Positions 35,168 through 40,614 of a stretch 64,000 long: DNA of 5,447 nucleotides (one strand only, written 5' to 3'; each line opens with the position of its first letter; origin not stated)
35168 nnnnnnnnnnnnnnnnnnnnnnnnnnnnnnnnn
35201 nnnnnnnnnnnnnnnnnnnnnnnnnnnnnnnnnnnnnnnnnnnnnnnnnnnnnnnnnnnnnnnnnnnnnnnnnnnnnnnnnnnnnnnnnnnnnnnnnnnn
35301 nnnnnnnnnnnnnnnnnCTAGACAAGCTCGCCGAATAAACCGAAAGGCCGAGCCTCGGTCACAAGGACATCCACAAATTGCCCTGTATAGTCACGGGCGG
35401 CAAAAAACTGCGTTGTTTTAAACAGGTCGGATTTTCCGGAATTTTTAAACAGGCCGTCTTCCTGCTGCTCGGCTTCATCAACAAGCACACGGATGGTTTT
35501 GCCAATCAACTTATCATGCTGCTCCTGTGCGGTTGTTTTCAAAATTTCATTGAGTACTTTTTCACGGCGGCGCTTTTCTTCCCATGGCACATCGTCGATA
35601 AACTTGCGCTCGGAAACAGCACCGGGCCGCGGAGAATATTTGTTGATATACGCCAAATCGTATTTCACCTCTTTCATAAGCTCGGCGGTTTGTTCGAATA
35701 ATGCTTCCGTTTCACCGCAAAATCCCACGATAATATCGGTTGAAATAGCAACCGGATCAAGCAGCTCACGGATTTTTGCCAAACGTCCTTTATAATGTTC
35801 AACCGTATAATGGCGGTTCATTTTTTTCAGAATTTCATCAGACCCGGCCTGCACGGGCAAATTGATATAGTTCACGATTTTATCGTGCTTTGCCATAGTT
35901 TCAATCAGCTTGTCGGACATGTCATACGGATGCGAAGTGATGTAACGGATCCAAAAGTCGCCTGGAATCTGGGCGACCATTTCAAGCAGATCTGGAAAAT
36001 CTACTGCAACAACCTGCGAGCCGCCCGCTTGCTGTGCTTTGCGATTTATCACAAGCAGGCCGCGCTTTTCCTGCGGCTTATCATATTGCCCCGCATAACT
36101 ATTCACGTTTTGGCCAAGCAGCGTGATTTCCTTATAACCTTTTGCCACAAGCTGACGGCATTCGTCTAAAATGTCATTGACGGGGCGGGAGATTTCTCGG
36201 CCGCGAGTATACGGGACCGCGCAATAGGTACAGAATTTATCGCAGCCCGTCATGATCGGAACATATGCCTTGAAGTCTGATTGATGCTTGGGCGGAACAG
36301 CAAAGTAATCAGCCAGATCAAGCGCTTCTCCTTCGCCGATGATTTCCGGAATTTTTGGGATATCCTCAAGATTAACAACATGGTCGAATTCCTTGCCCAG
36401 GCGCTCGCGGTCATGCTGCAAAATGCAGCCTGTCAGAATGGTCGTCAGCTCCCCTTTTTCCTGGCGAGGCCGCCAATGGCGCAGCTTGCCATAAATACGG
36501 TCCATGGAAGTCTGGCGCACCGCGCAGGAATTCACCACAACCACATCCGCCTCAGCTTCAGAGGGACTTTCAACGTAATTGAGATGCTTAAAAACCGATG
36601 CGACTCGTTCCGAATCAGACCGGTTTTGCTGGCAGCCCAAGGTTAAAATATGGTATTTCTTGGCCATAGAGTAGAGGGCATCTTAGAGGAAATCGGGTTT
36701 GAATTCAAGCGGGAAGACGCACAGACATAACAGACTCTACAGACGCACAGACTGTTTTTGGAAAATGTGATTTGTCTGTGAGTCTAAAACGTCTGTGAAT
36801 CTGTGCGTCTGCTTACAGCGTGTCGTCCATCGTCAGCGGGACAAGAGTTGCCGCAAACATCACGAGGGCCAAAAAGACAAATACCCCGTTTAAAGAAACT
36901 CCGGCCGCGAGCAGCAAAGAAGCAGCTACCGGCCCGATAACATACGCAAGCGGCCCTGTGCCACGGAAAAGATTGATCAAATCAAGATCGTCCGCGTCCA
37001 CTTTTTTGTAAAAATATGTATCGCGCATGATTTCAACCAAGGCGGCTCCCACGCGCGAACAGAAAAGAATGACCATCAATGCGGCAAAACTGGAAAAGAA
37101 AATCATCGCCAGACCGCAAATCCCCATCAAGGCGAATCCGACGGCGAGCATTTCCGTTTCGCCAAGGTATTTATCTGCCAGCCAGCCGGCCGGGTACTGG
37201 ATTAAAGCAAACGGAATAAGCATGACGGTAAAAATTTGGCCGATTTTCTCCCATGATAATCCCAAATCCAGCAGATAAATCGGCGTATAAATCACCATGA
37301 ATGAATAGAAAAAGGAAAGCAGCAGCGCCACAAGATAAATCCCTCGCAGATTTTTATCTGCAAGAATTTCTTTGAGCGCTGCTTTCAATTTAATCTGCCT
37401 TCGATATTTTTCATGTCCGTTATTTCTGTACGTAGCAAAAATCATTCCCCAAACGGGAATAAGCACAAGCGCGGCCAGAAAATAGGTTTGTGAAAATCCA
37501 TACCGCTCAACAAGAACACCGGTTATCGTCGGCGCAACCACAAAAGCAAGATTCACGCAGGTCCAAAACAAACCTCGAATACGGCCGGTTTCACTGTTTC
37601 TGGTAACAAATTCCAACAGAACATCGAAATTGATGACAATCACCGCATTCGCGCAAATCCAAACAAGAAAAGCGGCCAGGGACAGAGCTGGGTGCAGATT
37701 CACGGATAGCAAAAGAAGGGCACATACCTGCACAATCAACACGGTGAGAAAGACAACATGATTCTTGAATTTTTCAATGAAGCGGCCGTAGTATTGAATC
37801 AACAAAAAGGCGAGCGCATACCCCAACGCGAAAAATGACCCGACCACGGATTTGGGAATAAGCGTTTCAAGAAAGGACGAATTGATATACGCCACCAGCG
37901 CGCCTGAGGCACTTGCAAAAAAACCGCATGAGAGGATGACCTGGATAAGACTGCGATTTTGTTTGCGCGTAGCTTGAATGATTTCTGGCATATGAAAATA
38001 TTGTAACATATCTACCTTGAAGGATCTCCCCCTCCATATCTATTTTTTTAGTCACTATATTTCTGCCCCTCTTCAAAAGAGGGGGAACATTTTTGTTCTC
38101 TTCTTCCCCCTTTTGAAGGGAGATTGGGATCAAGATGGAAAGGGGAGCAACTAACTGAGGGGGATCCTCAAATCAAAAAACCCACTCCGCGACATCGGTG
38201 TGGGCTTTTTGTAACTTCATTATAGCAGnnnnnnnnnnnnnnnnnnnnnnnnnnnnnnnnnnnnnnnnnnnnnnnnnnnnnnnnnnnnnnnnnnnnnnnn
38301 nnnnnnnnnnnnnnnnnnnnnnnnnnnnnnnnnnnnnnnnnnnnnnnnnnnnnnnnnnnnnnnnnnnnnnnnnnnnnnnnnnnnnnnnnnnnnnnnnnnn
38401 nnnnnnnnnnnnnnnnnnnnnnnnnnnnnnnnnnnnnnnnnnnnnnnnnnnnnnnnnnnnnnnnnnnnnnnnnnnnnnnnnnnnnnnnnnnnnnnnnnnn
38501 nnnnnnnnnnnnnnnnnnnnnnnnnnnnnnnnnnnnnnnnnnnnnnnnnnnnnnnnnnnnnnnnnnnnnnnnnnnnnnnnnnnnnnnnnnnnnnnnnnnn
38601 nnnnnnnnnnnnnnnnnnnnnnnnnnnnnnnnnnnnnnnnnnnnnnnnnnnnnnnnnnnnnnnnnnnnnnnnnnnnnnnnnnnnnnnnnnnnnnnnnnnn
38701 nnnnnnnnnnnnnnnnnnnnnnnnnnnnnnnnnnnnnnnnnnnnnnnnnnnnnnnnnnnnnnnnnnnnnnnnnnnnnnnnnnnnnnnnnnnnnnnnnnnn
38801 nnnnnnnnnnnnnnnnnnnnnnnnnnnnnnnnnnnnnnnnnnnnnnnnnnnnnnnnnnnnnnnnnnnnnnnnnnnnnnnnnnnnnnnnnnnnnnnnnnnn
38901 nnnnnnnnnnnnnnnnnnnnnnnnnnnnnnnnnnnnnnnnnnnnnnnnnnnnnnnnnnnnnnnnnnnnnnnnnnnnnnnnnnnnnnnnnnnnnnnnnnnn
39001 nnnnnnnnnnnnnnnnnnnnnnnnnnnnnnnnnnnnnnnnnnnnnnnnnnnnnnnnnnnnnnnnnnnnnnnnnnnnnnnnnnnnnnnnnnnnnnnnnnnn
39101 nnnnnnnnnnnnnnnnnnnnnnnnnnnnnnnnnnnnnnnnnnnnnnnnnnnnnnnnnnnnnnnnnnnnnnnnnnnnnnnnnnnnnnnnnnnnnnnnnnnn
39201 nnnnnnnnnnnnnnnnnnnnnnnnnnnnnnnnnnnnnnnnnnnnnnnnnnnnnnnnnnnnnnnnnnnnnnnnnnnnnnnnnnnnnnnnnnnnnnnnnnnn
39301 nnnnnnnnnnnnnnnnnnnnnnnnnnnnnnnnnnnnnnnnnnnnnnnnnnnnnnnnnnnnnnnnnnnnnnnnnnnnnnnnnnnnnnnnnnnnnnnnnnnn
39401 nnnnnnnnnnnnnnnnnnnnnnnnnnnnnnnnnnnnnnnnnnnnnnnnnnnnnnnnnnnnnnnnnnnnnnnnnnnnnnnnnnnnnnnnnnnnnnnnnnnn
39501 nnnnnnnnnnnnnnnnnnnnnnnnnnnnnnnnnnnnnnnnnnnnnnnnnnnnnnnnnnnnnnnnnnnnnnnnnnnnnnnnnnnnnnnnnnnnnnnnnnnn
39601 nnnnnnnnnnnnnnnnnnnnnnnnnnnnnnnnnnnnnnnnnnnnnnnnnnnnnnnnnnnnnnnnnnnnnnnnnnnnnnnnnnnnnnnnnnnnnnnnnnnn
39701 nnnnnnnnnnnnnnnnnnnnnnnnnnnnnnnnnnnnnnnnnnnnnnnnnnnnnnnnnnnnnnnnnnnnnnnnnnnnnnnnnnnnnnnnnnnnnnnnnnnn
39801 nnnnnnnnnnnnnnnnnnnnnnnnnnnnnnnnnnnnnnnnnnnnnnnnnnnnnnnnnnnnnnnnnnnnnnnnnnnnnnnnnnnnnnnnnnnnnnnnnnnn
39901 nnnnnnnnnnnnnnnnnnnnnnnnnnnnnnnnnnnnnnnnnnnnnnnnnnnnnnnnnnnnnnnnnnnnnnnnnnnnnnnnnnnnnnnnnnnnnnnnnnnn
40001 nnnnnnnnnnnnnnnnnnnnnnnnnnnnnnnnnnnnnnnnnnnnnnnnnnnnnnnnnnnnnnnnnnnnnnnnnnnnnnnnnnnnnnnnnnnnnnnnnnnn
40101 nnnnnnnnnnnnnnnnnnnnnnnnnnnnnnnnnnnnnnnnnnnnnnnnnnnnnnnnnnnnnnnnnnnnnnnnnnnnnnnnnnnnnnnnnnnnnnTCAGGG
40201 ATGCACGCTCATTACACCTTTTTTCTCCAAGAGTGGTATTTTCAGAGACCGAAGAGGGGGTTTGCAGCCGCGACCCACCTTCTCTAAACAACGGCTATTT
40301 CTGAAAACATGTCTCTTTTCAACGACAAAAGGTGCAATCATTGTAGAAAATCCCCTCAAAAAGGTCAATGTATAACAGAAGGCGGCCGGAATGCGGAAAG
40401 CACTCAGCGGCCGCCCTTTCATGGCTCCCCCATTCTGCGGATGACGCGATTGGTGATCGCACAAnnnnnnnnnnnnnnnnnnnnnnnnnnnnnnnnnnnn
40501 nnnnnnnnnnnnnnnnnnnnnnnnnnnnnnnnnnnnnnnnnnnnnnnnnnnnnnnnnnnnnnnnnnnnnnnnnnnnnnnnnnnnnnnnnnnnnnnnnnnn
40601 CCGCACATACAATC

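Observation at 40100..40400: T-box riboswitch upstream of thrS, with an ORF-track false positive lying on top of it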

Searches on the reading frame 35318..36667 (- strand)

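Call 19: search_protein_families(library=ncbifam, proteins=[window:35318-36667:-], max_evalue=1e-10)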
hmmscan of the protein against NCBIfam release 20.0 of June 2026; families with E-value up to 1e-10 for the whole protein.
window:35318-36667:- (449 aa): 8 families
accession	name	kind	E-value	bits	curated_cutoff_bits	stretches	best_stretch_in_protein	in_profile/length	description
TIGR00089.1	TIGR00089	subfamily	1.6e-120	402.8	251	1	4-446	1-429/429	MiaB/RimO family radical SAM methylthiotransferase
TIGR01574.1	miaB-methiolase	equivalog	3.2e-117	392.2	355.3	1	4-449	1-437/437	tRNA (N6-isopentenyl adenosine(37)-C2)-methylthiotransferase MiaB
NF010916.0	PRK14336.1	equivalog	5.7e-96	321.8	606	2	223-449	192-413/418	tRNA (N6-isopentenyl adenosine(37)-C2)-methylthiotransferase MiaB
TIGR01579.1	MiaB-like-C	equivalog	1.3e-73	248.7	357.05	2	222-424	206-403/416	tRNA (N(6)-L-threonylcarbamoyladenosine(37)-C(2))-methylthiotransferase MtaB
TIGR01125.1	TIGR01125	equivalog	3.1e-73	247.3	356.95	1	6-407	3-388/432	30S ribosomal protein S12 methylthiotransferase RimO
TIGR01578.1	MiaB-like-B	hypoth_equivalog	2.1e-71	240.9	314.7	2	222-449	198-421/421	tRNA (N(6)-L-threonylcarbamoyladenosine(37)-C(2))-methylthiotransferase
TIGR04014.1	B12_SAM_MJ_0865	equivalog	1.2e-19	70.5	360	1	134-350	161-352/434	methyl-coenzyme M reductase glutamine C-methyltransferase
TIGR04013.1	B12_SAM_MJ_1487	hypoth_equivalog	2.2e-15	56.4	251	0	266-353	267-354/382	TIGR04013 family B12-binding domain/radical SAM domain-containing protein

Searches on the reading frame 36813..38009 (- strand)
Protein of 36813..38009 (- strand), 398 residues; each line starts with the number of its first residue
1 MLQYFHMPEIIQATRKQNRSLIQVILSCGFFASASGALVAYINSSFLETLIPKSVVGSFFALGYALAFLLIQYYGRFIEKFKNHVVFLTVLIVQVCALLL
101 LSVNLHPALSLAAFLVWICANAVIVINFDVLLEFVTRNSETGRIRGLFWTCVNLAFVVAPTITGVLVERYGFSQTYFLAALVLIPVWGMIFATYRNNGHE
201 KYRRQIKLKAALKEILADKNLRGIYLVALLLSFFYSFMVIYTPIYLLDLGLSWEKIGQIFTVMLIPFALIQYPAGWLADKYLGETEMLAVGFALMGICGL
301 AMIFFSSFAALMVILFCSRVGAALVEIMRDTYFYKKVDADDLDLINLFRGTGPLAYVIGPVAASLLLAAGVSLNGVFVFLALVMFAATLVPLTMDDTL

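Call 8: search_protein_families(library=ncbifam, proteins=[window:36813-38009:-])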
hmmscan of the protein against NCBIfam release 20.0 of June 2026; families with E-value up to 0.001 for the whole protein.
window:36813-38009:- (398 aa): 4 families
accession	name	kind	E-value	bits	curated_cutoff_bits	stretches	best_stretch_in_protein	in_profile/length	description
NF002962.0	PRK03633.1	equivalog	2.3e-07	30.2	361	1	55-390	45-367/382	MFS transporter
TIGR00880.1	2_A_01_02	superfamily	3.4e-07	30.5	131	1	108-185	53-129/141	multidrug resistance protein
TIGR00893.1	2A0114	subfamily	9.9e-06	24.7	395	0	196-393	193-397/399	D-galactonate transporter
NF008654.0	PRK11652.1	equivalog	4.4e-05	22.5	479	0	63-232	52-221/397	multidrug efflux MFS transporter EmrD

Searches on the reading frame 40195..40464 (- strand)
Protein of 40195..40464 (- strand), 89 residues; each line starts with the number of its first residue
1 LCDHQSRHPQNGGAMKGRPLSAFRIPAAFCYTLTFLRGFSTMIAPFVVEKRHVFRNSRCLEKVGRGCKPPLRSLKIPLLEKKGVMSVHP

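Call 8: search_protein_families(library=ncbifam, proteins=[window:40195-40464:-])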
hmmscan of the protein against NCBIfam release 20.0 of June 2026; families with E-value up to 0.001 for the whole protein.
window:40195-40464:- (89 aa): 0 families
